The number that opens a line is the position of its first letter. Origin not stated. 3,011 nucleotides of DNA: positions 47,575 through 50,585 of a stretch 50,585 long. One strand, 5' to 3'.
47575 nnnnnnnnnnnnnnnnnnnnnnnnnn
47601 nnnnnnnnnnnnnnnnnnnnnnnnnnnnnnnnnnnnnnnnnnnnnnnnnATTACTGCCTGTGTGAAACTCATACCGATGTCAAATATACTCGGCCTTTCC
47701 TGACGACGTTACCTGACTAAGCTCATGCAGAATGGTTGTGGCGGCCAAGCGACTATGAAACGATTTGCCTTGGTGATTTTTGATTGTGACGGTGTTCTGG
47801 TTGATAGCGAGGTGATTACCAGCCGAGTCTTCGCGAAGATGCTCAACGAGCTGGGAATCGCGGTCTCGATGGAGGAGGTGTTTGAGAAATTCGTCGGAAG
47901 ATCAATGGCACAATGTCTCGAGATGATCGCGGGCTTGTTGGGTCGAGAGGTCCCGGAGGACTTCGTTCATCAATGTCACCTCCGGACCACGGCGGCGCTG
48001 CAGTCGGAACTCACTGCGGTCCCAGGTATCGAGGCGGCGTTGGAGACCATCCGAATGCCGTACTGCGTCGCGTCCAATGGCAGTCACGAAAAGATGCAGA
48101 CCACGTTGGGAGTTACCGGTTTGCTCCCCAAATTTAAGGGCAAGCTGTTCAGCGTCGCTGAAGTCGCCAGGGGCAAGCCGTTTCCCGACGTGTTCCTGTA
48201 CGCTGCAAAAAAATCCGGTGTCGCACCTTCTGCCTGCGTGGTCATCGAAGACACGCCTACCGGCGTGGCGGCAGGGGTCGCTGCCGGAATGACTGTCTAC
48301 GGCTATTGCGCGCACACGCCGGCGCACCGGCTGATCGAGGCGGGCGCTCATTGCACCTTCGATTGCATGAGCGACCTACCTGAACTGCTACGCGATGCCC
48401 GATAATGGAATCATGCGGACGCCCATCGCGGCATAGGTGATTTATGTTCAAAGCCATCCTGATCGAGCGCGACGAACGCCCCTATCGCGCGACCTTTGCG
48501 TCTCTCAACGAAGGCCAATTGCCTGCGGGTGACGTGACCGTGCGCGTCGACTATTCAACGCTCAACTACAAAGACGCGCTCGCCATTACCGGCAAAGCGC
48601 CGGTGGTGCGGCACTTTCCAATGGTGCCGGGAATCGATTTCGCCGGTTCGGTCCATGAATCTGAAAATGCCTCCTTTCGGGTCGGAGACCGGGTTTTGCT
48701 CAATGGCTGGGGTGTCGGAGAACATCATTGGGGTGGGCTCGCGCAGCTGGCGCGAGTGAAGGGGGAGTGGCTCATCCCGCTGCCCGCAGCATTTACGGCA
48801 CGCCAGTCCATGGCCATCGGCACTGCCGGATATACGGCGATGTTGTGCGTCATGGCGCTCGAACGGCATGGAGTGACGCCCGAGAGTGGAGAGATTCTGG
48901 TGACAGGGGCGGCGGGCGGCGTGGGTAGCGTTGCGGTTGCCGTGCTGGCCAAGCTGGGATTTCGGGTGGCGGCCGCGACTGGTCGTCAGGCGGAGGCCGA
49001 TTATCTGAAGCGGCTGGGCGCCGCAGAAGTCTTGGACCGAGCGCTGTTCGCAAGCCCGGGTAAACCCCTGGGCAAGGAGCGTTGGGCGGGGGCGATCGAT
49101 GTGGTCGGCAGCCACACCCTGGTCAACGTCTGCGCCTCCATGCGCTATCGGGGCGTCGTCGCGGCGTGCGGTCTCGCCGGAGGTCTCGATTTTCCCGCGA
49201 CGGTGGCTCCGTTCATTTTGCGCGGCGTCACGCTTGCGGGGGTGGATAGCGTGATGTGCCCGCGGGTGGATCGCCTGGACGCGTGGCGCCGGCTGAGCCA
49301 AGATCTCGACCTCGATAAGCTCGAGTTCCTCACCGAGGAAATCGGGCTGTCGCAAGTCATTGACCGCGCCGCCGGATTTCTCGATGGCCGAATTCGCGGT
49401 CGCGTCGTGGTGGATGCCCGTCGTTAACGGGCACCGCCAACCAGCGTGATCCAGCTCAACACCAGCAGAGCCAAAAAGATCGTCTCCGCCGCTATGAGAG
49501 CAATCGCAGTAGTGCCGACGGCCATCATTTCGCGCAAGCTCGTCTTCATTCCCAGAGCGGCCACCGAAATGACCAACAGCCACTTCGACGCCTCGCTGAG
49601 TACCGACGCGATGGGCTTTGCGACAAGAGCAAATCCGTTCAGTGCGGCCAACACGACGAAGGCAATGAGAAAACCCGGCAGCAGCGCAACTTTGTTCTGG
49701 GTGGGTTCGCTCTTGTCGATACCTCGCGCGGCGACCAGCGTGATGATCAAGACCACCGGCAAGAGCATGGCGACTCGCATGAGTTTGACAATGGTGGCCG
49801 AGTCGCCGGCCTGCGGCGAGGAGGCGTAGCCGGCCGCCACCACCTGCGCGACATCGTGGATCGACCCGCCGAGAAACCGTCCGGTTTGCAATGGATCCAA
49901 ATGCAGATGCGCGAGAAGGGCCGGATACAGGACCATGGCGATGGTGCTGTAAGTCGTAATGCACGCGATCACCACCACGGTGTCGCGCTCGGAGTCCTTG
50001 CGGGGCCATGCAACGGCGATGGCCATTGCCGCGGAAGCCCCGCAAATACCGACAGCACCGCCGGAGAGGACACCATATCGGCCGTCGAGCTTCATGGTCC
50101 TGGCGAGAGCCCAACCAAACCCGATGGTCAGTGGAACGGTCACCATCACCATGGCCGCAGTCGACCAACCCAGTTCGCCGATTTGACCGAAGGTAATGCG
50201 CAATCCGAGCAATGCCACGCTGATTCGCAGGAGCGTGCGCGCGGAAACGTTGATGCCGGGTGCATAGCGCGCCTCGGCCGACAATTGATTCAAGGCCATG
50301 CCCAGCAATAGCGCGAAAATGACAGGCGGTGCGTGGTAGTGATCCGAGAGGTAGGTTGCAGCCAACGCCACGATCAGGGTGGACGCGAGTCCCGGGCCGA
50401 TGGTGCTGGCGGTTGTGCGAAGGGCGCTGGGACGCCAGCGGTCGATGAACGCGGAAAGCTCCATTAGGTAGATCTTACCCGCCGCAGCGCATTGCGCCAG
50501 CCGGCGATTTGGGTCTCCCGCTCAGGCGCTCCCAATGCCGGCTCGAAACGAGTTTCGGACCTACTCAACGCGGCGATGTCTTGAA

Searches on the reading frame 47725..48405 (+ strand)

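Call 14: search_protein_families(library=pfam, proteins=[window:47725-48405:+], max_evalue=0.001)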
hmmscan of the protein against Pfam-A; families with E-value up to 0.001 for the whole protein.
window:47725-48405:+ (226 aa): 3 families
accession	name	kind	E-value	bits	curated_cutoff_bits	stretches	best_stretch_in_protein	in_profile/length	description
PF00702.32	Hydrolase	-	2.7e-23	83.8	26.4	1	16-188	3-191/191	haloacid dehalogenase-like hydrolase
PF13419.12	HAD_2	-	1.6e-21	77.7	23.8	1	17-193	1-177/178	Haloacid dehalogenase-like hydrolase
PF13242.12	Hydrolase_like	-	2.1e-05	24.8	22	1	149-191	2-45/75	HAD-hyrolase-like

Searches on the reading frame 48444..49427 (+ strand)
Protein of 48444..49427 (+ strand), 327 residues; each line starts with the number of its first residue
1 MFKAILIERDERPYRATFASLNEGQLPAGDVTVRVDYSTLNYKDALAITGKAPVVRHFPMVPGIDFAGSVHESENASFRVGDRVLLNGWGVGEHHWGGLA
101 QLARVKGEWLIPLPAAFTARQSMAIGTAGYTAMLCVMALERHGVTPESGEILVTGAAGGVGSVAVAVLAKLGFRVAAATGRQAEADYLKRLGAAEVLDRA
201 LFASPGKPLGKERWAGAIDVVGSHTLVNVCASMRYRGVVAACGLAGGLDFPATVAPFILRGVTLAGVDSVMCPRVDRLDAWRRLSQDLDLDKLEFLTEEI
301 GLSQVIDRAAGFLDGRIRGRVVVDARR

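Call 14: search_protein_families(library=pfam, proteins=[window:48444-49427:+], max_evalue=0.001)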
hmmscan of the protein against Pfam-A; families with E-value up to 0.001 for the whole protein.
window:48444-49427:+ (327 aa): 2 families
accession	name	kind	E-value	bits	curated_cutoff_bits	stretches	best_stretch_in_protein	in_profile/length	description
PF08240.17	ADH_N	-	2.6e-13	50.5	23.5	1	28-114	2-103/104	Alcohol dehydrogenase GroES-like domain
PF00107.32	ADH_zinc_N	-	2e-12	47.6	31.8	1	159-269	1-114/129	Zinc-binding dehydrogenase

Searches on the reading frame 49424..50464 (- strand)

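Call 14: search_protein_families(library=pfam, proteins=[window:49424-50464:-], max_evalue=0.001)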
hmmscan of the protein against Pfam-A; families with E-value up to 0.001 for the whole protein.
window:49424-50464:- (346 aa): 1 family
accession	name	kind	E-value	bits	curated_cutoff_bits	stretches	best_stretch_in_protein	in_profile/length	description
PF03601.19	Cons_hypoth698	-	2.4e-68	230.8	24.5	1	24-320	1-300/304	Conserved hypothetical protein 698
